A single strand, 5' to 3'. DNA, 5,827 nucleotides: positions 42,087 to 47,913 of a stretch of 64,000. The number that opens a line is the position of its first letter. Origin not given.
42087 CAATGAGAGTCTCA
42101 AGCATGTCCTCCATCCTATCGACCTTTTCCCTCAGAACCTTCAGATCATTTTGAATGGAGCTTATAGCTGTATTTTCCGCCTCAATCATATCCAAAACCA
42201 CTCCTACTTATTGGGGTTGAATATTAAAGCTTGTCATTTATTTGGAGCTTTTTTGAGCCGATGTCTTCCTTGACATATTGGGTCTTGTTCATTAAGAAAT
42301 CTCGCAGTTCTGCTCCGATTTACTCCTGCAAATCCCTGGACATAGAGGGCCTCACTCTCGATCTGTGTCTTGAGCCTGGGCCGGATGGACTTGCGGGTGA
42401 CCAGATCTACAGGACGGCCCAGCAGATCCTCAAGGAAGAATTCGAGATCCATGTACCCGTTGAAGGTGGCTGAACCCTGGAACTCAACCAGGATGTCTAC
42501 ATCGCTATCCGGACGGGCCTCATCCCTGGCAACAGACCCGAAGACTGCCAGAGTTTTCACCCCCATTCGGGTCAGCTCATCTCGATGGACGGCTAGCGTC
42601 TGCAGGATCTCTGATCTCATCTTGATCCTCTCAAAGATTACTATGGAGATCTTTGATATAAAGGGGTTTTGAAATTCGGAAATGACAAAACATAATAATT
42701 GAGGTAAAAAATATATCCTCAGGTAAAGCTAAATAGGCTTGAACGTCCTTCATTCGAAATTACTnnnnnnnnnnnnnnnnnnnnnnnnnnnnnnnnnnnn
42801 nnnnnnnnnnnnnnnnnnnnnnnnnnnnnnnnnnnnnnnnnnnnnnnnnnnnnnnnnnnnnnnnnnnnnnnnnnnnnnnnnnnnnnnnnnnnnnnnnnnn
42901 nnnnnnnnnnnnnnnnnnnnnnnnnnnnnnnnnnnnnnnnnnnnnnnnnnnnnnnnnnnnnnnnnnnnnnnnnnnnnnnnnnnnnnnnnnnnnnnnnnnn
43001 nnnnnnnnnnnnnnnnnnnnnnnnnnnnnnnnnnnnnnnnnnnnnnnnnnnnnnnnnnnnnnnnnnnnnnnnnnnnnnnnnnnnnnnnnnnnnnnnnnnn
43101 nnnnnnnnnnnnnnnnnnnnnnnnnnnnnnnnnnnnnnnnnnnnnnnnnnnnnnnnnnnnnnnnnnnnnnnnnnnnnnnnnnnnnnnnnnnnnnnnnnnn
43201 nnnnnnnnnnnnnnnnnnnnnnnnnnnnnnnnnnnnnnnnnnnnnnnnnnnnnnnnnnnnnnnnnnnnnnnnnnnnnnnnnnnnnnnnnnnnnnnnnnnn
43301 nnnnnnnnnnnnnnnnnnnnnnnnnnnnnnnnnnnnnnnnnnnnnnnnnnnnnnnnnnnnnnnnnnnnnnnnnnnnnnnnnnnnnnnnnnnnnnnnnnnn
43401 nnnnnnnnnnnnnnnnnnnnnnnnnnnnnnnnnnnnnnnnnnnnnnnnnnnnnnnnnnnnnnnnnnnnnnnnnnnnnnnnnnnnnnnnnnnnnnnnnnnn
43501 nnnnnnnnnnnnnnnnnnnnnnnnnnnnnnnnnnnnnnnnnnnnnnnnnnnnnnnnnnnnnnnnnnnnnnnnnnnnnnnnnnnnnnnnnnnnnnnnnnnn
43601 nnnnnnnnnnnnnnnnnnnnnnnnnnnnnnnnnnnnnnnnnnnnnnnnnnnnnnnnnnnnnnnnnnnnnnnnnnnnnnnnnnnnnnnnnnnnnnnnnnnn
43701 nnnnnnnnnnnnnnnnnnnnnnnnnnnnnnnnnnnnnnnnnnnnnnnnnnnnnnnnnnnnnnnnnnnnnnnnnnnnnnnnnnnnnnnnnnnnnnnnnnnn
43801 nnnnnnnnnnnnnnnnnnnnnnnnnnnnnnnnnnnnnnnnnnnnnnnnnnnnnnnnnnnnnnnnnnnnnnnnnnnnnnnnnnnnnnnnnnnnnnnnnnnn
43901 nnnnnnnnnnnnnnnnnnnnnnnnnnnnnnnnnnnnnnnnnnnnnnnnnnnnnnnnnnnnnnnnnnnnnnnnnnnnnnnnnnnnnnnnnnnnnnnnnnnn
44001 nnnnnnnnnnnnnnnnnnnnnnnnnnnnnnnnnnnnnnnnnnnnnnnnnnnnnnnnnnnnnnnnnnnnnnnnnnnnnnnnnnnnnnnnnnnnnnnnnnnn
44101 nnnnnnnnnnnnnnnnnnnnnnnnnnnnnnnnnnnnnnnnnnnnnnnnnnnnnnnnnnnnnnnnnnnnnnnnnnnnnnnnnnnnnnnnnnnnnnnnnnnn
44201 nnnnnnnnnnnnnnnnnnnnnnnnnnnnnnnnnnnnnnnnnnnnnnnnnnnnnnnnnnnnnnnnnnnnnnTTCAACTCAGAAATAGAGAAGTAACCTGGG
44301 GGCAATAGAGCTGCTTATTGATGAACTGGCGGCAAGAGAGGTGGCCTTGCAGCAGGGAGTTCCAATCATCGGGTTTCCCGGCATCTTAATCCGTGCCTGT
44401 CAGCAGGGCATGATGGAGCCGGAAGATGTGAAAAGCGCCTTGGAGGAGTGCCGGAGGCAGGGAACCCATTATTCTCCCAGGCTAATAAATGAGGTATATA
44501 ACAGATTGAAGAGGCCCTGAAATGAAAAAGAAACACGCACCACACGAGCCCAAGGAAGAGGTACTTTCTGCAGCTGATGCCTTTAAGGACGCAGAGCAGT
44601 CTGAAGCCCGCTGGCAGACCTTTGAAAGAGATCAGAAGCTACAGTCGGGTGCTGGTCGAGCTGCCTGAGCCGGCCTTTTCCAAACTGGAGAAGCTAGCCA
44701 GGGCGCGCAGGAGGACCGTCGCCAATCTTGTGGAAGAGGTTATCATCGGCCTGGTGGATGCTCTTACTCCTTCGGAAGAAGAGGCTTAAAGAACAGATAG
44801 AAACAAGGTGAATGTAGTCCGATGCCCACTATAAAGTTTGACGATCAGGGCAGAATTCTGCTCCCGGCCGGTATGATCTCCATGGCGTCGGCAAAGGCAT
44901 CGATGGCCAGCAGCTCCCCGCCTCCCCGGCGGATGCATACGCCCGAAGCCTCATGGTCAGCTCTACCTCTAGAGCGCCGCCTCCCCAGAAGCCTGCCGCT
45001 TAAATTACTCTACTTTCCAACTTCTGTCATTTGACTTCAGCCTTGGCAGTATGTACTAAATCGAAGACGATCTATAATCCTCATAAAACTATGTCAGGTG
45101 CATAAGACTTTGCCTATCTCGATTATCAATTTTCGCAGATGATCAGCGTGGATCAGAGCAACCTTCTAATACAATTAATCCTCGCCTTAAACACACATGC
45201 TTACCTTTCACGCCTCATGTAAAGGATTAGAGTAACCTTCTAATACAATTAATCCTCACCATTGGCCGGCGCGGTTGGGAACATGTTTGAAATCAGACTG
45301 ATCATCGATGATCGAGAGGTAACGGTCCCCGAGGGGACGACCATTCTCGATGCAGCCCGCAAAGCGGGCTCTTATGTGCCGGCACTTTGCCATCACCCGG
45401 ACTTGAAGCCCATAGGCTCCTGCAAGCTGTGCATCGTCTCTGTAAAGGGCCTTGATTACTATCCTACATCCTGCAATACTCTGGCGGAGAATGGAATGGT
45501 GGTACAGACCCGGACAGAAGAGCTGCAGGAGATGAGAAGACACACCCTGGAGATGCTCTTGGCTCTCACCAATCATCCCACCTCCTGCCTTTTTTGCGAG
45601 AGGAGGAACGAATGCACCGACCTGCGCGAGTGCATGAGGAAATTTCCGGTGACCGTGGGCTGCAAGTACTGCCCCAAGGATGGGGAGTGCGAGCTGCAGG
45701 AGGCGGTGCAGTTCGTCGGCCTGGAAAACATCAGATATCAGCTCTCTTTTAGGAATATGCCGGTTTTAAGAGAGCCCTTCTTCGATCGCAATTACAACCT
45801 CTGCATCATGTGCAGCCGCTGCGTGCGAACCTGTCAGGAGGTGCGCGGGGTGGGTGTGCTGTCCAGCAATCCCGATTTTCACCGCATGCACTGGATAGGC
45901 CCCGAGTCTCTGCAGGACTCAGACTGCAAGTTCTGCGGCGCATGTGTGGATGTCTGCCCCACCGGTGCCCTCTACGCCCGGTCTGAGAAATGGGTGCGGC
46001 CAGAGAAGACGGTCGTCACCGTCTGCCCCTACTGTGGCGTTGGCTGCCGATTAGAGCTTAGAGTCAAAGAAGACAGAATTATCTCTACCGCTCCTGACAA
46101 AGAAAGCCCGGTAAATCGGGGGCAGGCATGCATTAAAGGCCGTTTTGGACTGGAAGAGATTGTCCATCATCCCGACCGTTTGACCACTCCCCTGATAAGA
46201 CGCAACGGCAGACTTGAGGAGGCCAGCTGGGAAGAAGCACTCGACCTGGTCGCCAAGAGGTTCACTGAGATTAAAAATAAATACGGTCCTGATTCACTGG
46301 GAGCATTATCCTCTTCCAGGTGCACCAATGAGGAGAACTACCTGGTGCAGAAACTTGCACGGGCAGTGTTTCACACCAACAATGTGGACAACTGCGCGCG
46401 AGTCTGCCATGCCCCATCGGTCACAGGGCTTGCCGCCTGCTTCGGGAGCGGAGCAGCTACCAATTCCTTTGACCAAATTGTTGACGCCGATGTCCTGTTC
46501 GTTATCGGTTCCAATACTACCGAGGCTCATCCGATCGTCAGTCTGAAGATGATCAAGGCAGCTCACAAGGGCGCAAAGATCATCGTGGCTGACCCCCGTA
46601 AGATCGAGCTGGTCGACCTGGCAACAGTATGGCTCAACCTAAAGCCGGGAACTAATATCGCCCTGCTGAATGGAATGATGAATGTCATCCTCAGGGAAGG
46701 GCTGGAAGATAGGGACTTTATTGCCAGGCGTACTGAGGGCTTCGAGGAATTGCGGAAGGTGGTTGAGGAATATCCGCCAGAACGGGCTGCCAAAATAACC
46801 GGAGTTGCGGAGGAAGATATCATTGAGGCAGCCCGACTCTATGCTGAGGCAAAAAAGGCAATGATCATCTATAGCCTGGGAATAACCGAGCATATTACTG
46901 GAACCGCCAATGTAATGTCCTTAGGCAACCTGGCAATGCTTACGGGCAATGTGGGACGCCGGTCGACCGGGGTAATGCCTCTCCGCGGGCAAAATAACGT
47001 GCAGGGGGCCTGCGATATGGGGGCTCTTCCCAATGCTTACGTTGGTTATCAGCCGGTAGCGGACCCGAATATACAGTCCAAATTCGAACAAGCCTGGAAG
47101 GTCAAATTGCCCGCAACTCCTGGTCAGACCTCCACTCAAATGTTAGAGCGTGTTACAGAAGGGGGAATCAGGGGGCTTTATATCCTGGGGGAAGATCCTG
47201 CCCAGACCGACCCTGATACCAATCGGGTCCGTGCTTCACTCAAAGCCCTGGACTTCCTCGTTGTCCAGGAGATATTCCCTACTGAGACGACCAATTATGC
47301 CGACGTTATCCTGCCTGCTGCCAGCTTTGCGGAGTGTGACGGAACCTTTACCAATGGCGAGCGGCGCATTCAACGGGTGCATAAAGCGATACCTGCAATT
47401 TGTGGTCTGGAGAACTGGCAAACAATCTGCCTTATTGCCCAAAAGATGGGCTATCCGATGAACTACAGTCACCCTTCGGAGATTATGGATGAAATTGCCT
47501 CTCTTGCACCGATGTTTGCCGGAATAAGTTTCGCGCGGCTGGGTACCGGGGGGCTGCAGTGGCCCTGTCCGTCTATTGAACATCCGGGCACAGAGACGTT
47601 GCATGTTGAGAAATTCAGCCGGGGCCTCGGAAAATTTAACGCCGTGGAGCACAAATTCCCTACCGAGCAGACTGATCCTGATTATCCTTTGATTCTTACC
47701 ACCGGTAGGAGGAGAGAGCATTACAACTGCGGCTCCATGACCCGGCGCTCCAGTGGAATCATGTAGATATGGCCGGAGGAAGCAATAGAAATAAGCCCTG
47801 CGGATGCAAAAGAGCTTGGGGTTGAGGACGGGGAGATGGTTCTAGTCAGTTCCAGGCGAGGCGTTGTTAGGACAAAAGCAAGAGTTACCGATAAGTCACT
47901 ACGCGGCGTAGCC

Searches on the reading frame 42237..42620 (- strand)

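Call 38: search_protein_families(library=pfam, max_evalue=0.01, proteins=[window:42237-42620:-])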
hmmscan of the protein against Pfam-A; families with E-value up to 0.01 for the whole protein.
window:42237-42620:- (128 aa): 3 families
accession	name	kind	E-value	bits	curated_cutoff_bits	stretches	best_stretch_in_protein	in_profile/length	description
PF01909.29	NTP_transf_2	-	1.4e-18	67.5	21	1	13-93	5-92/93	Nucleotidyltransferase domain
PF18765.7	Polbeta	-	4.9e-13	49.5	26.9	1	20-90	12-83/93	Polymerase beta, Nucleotidyltransferase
PF22014.2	DUF6932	-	0.0033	18.3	27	1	2-88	31-105/142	Family of unknown function (DUF6932)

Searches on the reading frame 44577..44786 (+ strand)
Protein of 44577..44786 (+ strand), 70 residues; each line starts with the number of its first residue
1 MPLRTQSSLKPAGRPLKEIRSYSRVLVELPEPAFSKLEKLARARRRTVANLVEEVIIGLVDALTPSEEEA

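Call 18: search_protein_families(library=pfam, proteins=[window:44577-44786:+])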
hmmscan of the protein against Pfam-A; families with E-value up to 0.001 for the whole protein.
window:44577-44786:+ (70 aa): 1 family
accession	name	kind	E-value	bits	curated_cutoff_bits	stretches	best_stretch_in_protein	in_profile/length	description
PF07878.17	RHH_5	-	0.00057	20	26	1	24-52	3-31/43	CopG-like RHH_1 or ribbon-helix-helix domain, RHH_5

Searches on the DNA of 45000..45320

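Call 55: search_rna_families(source=window, start=45000, end=45320, threshold=evalue, max_evalue=1)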
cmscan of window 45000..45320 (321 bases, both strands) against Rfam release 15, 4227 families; matches with E-value up to 1: 0.
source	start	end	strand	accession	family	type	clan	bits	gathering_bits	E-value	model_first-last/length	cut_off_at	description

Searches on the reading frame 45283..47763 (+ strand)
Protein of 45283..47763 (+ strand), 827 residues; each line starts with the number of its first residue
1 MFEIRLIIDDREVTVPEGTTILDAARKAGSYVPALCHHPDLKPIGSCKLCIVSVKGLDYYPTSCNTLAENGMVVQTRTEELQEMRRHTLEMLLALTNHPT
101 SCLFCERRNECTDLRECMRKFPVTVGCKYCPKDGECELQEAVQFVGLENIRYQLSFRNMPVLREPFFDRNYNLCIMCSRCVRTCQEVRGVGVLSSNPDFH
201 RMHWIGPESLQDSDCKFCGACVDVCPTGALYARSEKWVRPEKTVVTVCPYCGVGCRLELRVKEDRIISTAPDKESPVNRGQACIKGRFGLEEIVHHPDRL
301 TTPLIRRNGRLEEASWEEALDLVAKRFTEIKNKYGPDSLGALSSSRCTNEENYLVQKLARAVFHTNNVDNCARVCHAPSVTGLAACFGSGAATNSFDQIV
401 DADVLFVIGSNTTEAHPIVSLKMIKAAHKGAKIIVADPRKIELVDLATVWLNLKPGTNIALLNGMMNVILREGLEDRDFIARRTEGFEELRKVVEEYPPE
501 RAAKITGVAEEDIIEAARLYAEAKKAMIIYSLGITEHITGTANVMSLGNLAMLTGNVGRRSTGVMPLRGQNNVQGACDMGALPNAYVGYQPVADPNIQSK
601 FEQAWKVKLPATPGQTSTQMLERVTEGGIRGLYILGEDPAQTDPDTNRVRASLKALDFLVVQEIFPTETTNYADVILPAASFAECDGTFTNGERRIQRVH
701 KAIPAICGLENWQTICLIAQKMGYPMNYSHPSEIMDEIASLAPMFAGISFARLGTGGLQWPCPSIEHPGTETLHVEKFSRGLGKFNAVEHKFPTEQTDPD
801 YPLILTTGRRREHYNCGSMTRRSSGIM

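Call 12: find_encoding_contigs(protein=window:45283-47763:+, flank=10000, max_places=6)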
Protein window:45283-47763:+ (827 aa): no gene with exactly this product is on record in the collection.
